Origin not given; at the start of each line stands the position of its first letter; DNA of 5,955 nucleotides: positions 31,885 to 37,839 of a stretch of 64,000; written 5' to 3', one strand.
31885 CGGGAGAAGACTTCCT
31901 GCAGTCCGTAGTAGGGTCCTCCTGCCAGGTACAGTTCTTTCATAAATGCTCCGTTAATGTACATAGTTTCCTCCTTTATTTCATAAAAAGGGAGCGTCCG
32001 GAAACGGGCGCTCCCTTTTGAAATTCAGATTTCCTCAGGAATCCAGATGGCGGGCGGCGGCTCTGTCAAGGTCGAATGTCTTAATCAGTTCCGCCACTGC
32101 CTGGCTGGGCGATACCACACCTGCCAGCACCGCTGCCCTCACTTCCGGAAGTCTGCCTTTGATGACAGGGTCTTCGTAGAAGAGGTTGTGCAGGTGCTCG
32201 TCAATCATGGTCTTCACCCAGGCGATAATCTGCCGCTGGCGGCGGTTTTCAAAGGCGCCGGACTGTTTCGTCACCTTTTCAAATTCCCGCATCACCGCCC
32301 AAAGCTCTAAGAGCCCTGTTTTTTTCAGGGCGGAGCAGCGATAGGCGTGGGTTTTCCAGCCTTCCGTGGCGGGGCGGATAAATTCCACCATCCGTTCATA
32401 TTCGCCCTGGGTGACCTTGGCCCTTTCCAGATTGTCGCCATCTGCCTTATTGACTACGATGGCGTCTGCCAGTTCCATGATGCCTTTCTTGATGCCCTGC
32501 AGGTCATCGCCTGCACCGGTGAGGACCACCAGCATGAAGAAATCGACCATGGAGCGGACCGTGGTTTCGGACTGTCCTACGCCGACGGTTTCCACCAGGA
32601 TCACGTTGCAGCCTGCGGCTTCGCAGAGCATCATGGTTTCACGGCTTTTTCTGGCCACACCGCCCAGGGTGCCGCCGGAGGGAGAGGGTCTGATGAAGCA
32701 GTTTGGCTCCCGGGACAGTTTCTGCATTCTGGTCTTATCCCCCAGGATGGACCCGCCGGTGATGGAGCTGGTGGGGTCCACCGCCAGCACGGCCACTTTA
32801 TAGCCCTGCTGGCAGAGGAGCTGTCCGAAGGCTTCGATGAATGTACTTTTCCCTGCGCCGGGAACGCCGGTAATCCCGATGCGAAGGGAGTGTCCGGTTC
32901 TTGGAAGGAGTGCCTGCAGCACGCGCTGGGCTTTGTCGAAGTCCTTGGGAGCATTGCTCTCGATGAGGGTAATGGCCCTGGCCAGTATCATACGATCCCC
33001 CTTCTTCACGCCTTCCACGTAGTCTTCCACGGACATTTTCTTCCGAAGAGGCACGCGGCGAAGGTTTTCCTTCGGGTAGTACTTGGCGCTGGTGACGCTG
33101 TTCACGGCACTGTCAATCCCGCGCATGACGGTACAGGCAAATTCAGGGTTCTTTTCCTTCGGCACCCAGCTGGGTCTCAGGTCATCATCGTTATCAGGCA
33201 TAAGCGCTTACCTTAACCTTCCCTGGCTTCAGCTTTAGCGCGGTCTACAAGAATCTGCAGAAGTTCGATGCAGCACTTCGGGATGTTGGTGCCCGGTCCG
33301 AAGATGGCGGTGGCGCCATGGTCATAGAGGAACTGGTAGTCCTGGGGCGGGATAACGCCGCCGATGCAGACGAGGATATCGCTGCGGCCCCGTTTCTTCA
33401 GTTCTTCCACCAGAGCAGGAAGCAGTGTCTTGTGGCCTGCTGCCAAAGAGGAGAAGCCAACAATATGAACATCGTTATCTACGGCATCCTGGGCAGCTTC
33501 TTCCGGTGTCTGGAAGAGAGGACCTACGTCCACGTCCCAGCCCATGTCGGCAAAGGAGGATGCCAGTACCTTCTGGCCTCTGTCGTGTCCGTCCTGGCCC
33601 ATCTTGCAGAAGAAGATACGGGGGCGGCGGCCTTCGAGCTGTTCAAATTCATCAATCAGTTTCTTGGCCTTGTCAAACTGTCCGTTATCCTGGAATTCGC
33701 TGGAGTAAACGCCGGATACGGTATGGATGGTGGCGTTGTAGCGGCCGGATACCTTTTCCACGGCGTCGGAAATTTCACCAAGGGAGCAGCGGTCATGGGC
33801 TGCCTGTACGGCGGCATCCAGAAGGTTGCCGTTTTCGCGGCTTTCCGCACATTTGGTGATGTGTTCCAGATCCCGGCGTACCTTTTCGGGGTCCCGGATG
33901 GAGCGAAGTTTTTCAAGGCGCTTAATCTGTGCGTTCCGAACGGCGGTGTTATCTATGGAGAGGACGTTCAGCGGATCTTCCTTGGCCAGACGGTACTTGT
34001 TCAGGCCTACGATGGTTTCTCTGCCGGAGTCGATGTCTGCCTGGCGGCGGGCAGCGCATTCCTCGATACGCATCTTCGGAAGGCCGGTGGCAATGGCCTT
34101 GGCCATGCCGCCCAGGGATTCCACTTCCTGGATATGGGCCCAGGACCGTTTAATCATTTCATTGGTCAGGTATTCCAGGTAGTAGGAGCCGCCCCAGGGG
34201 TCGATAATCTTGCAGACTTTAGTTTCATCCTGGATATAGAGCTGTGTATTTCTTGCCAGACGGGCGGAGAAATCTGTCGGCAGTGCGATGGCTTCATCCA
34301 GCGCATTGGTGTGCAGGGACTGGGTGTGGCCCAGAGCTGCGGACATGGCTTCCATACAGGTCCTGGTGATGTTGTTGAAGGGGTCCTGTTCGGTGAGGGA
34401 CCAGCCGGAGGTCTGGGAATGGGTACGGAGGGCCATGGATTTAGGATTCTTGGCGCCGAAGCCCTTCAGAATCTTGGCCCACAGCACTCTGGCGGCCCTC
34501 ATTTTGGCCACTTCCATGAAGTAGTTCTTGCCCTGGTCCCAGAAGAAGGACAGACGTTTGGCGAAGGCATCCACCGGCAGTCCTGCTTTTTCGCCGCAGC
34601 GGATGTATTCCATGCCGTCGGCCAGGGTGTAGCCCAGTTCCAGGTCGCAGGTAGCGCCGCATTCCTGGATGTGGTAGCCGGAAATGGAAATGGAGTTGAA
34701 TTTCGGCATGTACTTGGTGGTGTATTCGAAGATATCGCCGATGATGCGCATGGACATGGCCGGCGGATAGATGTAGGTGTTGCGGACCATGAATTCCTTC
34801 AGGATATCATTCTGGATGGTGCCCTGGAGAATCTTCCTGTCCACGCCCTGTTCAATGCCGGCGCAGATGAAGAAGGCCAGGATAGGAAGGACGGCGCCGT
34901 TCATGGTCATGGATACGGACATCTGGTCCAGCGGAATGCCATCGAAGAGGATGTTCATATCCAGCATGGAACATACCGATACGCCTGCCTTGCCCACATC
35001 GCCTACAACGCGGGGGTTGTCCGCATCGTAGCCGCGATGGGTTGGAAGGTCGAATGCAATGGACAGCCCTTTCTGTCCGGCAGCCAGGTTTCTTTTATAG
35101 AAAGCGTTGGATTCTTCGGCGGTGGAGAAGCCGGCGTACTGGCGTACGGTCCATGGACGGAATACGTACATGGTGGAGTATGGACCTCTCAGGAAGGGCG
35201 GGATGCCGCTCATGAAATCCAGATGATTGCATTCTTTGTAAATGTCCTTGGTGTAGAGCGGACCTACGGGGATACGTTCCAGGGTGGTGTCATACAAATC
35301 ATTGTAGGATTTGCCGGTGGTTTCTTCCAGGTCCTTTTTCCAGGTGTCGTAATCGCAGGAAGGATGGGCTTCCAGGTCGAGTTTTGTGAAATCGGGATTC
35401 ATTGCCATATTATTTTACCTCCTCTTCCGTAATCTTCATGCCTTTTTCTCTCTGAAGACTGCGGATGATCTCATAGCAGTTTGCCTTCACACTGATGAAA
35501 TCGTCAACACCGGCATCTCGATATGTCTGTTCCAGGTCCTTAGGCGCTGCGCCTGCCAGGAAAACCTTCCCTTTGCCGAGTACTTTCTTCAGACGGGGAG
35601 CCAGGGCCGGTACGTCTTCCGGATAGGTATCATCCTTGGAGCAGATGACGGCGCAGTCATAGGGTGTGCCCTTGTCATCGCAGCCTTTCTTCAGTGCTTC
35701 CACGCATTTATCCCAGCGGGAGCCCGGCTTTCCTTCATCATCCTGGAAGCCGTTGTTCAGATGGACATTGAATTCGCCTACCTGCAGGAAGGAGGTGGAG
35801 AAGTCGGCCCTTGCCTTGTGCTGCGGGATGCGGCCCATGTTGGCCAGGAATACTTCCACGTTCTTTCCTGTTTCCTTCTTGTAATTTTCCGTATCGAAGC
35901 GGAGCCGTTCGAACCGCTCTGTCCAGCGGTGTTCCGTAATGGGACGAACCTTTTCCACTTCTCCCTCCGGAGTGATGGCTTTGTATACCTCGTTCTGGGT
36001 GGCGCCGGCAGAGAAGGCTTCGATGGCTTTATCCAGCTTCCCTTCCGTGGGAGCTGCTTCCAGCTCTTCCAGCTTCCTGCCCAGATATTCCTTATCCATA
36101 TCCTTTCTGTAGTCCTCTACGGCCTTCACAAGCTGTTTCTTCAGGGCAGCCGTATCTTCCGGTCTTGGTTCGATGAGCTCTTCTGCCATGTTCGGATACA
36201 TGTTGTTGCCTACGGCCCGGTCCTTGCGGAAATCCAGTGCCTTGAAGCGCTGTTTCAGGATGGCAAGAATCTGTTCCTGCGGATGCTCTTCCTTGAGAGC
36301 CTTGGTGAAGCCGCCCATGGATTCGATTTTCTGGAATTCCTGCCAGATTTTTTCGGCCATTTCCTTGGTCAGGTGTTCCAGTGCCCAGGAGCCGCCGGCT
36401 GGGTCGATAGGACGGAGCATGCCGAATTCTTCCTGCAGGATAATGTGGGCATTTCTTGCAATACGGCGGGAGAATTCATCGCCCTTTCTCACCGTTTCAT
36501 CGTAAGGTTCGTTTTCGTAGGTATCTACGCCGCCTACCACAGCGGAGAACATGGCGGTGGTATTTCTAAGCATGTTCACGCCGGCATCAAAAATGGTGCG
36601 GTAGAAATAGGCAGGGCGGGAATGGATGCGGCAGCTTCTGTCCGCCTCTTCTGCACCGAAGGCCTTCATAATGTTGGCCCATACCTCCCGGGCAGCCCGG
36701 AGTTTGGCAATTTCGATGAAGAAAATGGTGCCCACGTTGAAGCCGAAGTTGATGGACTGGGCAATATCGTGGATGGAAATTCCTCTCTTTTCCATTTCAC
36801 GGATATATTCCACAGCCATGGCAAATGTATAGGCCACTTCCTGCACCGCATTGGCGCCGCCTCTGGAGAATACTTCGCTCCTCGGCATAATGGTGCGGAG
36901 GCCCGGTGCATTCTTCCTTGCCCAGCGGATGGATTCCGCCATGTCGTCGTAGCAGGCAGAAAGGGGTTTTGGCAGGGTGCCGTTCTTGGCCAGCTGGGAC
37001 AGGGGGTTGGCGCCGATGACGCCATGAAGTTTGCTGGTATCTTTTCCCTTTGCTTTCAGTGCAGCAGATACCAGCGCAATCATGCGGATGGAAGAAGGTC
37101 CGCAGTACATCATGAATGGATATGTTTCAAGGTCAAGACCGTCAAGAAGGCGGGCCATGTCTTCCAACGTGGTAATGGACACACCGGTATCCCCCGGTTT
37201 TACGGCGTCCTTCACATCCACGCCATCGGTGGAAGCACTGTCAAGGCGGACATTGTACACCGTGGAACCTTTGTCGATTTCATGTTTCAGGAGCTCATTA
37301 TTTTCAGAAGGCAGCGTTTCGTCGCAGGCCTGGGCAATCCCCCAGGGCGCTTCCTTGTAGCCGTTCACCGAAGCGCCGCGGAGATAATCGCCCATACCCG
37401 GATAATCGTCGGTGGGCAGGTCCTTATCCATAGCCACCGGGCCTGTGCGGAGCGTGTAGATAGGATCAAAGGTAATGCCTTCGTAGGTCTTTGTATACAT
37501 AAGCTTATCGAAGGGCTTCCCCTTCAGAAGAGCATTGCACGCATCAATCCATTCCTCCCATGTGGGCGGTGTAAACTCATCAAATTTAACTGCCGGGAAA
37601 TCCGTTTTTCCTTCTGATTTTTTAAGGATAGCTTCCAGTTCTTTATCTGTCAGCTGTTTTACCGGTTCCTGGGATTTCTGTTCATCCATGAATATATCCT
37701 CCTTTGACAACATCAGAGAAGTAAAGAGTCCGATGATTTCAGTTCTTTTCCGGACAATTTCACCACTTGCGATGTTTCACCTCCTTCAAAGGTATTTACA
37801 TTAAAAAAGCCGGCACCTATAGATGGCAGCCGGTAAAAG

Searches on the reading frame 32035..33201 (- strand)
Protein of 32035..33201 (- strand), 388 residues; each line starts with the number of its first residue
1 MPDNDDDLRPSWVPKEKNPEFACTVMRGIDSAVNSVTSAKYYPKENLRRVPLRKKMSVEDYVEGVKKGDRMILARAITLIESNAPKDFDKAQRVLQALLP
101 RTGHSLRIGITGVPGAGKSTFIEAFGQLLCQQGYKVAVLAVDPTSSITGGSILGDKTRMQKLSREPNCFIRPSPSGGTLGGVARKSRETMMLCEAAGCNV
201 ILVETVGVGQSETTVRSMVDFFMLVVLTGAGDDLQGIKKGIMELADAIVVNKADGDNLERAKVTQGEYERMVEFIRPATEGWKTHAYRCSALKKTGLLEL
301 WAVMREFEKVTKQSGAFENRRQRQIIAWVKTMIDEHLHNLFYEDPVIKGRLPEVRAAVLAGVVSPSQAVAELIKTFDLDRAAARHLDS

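Call 7: search_protein_families(library=pfam, proteins=[window:32035-33201:-])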
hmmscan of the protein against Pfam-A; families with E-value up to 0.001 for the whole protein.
window:32035-33201:- (388 aa): 6 families
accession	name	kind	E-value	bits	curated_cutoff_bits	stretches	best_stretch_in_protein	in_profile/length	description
PF03308.22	MeaB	-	1.5e-105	352.5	23.1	1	73-342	1-269/273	Methylmalonyl Co-A mutase-associated GTPase MeaB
PF02492.25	cobW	-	1.5e-07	31.6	20.7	1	108-259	3-159/180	CobW/HypB/UreG, nucleotide-binding domain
PF01656.29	CbiA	-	4.9e-06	27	25.4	1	115-372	9-118/125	CobQ/CobB/MinD/ParA nucleotide binding domain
PF03029.23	ATP_bind_1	-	5.8e-05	23.4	27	1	110-145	1-36/240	Conserved hypothetical ATP binding protein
PF13604.12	AAA_30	-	0.00041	20.6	27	1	109-142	22-55/191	AAA domain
PF02223.23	Thymidylate_kin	-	0.00049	20.3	27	1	111-162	2-52/185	Thymidylate kinase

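Call 24: search_protein_families(library=ncbifam, proteins=[window:32035-33201:-], max_evalue=0.00001)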
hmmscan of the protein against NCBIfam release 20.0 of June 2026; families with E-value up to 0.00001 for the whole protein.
window:32035-33201:- (388 aa): 3 families
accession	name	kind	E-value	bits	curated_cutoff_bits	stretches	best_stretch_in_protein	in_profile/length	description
NF006958.0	PRK09435.1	equivalog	8.8e-144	478.6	329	1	53-377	5-329/333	methylmalonyl Co-A mutase-associated GTPase MeaB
TIGR00750.1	lao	equivalog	1.4e-101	339.6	240.75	1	68-370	1-296/300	methylmalonyl Co-A mutase-associated GTPase MeaB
NF045497.1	IsobCoAmut_IcmF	equivalog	2.4e-30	105.1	1500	1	59-307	143-394/1076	fused isobutyryl-CoA mutase/GTPase IcmF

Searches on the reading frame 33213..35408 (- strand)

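Call 7: search_protein_families(library=pfam, proteins=[window:33213-35408:-])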
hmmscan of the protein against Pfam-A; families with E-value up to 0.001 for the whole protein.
window:33213-35408:- (731 aa): 2 families
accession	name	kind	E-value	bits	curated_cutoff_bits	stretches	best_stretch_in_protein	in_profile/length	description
PF01642.28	MM_CoA_mutase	-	2.7e-219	729.4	22.1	1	42-555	2-512/512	Methylmalonyl-CoA mutase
PF02310.24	B12-binding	-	4.7e-17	62.4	32.1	1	601-708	6-115/121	B12 binding domain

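Call 24: search_protein_families(library=ncbifam, proteins=[window:33213-35408:-], max_evalue=0.00001)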
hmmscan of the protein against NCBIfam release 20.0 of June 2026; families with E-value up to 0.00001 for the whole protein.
window:33213-35408:- (731 aa): 5 families
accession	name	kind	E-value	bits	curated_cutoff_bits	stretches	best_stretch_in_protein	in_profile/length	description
NF006944.0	PRK09426.1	equivalog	0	1220.4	876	1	5-724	7-718/721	methylmalonyl-CoA mutase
TIGR00641.1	acid_CoA_mut_N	subfamily_domain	1.1e-251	835.7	303.8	1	41-561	2-526/528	methylmalonyl-CoA mutase N-terminal domain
NF045497.1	IsobCoAmut_IcmF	equivalog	1.7e-85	287.7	1500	3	194-558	708-1073/1076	fused isobutyryl-CoA mutase/GTPase IcmF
TIGR00642.1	mmCoA_mut_beta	equivalog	1.2e-69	235.1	617.25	1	40-474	44-452/620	methylmalonyl-CoA mutase small subunit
TIGR00640.1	acid_CoA_mut_C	subfamily_domain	1.6e-55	186.7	57.45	1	594-720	1-127/132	methylmalonyl-CoA mutase C-terminal domain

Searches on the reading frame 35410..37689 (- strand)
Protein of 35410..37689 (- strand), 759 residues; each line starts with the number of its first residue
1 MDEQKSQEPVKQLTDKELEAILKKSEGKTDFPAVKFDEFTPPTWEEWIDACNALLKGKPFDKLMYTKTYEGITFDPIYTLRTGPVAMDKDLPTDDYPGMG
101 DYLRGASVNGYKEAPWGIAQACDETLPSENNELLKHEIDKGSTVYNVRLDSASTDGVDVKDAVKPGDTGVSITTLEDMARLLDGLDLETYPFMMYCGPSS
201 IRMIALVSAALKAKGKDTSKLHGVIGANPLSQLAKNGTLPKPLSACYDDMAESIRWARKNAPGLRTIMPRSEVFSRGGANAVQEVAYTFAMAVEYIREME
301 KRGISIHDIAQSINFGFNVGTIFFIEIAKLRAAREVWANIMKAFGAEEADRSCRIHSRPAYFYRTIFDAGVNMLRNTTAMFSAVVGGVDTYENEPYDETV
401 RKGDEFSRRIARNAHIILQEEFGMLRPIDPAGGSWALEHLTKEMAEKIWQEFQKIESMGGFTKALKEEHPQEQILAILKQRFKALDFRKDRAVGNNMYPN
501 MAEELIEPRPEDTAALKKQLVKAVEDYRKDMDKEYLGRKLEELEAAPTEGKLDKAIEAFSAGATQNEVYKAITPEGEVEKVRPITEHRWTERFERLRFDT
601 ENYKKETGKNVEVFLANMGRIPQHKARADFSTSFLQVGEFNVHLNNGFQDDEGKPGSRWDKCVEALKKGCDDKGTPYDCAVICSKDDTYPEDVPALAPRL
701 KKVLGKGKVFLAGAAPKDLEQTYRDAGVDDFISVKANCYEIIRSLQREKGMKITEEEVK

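Call 7: search_protein_families(library=pfam, proteins=[window:35410-37689:-])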
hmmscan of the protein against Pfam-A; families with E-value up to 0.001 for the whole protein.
window:35410-37689:- (759 aa): 1 family
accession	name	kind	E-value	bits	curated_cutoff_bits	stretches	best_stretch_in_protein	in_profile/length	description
PF01642.28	MM_CoA_mutase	-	5e-147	491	22.1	1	67-572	1-507/512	Methylmalonyl-CoA mutase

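Call 13: find_related_loci(query=window:35410-37689:-, collection=genome_contigs, flank=4000)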
Query window:35410-37689:- (759 aa) in genome_contigs; peptide patterns used: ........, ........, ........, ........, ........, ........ (x = any residue, [..] = any of these).
74 stretches matched a pattern; 60 encode a relative of the query (tblastn E <= 1e-3); 57 distinct loci.
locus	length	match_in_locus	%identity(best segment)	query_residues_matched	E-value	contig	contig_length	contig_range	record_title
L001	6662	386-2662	95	1-759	0e+0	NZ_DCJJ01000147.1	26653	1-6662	MAG: Dialister sp. UBA1703 UBA1703_contig_15086, whole genome shotgun sequence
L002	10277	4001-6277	95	1-759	0e+0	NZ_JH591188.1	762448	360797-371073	Dialister succinatiphilus YIT 11850 supercont1.2, whole genome shotgun sequence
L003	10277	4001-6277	93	1-759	0e+0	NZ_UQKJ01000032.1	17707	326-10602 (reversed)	Uncultured Dialister sp. isolate UMGS370, whole genome shotgun sequence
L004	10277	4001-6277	88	1-759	0e+0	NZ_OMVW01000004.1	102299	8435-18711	Uncultured Dialister sp. isolate RUG005, whole genome shotgun sequence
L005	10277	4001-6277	77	1-759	0e+0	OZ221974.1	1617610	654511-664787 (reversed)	Dialister sp. Marseille-QA0723 genome assembly, chromosome: contig00001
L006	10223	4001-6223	74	11-751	0e+0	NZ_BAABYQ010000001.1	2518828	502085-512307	Dialister sp. i34-0019-2H8 sequence1, whole genome shotgun sequence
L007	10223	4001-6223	74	11-751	0e+0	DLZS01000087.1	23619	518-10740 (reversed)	MAG TPA_asm: Dialister sp. isolate UBA10667 contig_8876, whole genome shotgun sequence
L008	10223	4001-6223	74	11-751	0e+0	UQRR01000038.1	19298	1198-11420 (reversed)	uncultured Dialister sp. isolate UMGS571 genome assembly, contig: NODE_504_length_19298_cov_7.392643, whole genome shotg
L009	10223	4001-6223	74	11-751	0e+0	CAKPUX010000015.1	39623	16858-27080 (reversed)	MAG: uncultured Dialister sp. isolate REFINED_METABAT215_TOP10_CONTIGS_1500_ASSEMBLY_K77_MERGED__Hadza_MoBio_hadza-E-H_H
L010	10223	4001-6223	74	11-751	0e+0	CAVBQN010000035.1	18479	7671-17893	Fusicatenibacter saccharivorans isolate H07641-L1_cleanbin_000006 genome assembly, contig: Spades_H07641-L1_contig_1648,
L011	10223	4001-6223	74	11-751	0e+0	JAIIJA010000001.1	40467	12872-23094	MAG: Dialister sp. isolate Map_127_009 contig_100_124, whole genome shotgun sequence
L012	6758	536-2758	74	11-751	0e+0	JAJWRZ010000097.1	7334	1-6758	MAG: Dialister sp. isolate B5_5.fa NODE_2770_length_7334_cov_8.122682, whole genome shotgun sequence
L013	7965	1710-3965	74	1-751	0e+0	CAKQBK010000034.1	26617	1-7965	MAG: uncultured Dialister sp. isolate REFINED_METABAT215_TOP10_CONTIGS_1500_ASSEMBLY_K77_MERGED__Nepal_MoBio_Fiber-Hadza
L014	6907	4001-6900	74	1-751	0e+0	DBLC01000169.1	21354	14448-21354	MAG TPA_asm: Dialister sp. UBA734 UBA734_contig_991, whole genome shotgun sequence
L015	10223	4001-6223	74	11-751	0e+0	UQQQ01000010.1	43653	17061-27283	uncultured Dialister sp. isolate UMGS543 genome assembly, contig: NODE_378_length_43653_cov_14.222143, whole genome shot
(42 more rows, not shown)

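Call 24: search_protein_families(library=ncbifam, proteins=[window:35410-37689:-], max_evalue=0.00001)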
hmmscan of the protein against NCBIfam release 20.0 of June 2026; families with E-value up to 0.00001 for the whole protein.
window:35410-37689:- (759 aa): 4 families
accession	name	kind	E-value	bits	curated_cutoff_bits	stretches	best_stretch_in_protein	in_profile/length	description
TIGR00642.1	mmCoA_mut_beta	equivalog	1.7e-102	343.7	617.25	2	36-527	4-478/620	methylmalonyl-CoA mutase small subunit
NF006944.0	PRK09426.1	equivalog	1.9e-82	277.3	876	1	36-652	6-630/721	methylmalonyl-CoA mutase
TIGR00641.1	acid_CoA_mut_N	subfamily_domain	2e-79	267.3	303.8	1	67-572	2-515/528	methylmalonyl-CoA mutase N-terminal domain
NF045497.1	IsobCoAmut_IcmF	equivalog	5.8e-22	77.4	1500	1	277-472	765-960/1076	fused isobutyryl-CoA mutase/GTPase IcmF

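Call 58: find_related_loci(query=window:35410-37689:-, collection=metagenome_contigs, flank=1200)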
Query window:35410-37689:- (759 aa) in metagenome_contigs; peptide patterns used: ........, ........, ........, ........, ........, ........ (x = any residue, [..] = any of these).
243 stretches matched a pattern; 200 encode a relative of the query (tblastn E <= 1e-3); the best 80 are kept; 80 distinct loci.
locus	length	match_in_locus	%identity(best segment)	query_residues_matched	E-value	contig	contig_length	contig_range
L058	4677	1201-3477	99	1-759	0e+0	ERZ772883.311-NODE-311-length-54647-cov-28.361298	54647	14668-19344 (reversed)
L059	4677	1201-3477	95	1-759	0e+0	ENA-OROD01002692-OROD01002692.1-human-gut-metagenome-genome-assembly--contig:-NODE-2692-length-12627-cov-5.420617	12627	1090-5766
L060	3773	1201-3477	95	1-759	0e+0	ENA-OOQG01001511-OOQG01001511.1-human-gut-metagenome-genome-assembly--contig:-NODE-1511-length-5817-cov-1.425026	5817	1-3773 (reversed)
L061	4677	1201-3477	95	1-759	0e+0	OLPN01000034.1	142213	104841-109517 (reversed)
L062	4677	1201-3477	95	1-759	0e+0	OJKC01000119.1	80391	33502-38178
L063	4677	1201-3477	95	1-759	0e+0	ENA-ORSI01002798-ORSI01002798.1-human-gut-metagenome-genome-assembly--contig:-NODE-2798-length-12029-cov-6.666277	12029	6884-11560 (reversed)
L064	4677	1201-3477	95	1-759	0e+0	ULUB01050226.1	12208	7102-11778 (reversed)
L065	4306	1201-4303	95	1-759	0e+0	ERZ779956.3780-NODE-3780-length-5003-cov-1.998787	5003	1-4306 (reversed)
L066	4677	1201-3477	95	1-759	0e+0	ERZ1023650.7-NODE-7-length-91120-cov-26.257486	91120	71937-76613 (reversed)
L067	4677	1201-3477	95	1-759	0e+0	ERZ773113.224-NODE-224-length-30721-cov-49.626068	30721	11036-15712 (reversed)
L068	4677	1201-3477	94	1-759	0e+0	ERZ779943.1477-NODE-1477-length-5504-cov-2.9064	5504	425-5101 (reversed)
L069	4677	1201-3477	95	1-759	0e+0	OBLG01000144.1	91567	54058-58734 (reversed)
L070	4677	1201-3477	95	1-759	0e+0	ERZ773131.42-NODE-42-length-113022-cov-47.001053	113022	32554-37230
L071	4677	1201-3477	95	1-759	0e+0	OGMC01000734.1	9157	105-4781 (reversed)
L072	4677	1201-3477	95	1-759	0e+0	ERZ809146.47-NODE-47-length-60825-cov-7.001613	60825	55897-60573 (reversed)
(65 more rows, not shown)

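Call 69: find_homologous_proteins(query=window:35410-37689:-, max_evalue=1e-50)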
Query window:35410-37689:- (759 aa): 3622 proteins with E <= 1e-50 among 8000 candidates; the best 120 are listed.
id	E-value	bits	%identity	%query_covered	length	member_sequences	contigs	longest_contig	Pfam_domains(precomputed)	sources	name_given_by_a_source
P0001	0.0e+0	1666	95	100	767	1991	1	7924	PF01642.29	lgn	-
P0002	0.0e+0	1623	92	100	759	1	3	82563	PF01642.29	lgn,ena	-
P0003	0.0e+0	1622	92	100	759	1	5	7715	PF01642.29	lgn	-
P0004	0.0e+0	1621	92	100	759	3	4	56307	PF01642.29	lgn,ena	-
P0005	0.0e+0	1620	92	100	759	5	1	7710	PF01642.29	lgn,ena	-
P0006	0.0e+0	1541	88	100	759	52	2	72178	PF01642.29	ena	-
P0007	0.0e+0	1399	80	100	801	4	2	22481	PF01642.29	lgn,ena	-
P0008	0.0e+0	1353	77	100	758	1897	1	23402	PF01642.29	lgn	-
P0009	0.0e+0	1352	77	100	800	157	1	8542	PF01642.29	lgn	-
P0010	0.0e+0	1352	77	100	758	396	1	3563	PF01642.29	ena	-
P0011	0.0e+0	1347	77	100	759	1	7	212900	PF01642.29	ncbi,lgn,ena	-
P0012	0.0e+0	1347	77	100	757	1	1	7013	PF01642.29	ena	-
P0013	0.0e+0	1345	77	100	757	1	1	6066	PF01642.29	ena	-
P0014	0.0e+0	1344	78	100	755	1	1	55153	PF01642.29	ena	-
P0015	0.0e+0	1338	77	100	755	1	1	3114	PF01642.29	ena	-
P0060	0.0e+0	1226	72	100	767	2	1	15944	PF01642.29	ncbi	-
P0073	0.0e+0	1200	72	99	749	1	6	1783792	PF01642.29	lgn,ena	-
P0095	0.0e+0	1133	68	98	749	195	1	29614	PF01642.29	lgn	-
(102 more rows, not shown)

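Call 70: find_encoding_contigs(protein=P0073, flank=1500, max_places=1)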
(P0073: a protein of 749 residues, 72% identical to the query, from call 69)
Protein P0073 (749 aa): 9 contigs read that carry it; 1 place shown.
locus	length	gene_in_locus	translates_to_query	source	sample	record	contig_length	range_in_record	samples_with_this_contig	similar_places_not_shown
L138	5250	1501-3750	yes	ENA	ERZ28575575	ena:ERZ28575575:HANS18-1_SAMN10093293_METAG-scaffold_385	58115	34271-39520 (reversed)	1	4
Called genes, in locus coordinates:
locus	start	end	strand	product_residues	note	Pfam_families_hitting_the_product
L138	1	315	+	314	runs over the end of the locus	PF04015:DUF362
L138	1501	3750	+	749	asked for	PF01642:MM_CoA_mutase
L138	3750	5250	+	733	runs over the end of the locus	PF01642:MM_CoA_mutase, PF02310:B12-binding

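Call 71: find_encoding_contigs(protein=P0095, flank=1500, max_places=1)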
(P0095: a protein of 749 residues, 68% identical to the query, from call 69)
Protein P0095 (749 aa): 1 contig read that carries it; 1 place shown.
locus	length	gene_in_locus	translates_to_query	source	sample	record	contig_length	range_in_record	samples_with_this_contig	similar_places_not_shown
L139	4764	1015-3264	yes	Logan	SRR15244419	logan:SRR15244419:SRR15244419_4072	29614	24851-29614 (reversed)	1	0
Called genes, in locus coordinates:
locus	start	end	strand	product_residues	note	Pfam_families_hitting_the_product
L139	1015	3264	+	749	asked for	PF01642:MM_CoA_mutase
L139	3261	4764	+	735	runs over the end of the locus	PF01642:MM_CoA_mutase, PF02310:B12-binding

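Call 72: find_encoding_contigs(protein=P0060, flank=1500, max_places=1)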
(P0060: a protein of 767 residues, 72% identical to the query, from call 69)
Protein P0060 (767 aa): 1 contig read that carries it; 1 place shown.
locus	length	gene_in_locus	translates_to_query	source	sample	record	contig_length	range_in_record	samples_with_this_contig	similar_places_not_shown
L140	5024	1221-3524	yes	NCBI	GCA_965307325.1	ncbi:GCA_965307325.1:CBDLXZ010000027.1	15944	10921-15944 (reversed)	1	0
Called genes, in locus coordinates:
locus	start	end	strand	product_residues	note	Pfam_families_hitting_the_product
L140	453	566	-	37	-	-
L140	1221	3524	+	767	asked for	PF01642:MM_CoA_mutase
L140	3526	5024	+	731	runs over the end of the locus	PF01642:MM_CoA_mutase, PF02310:B12-binding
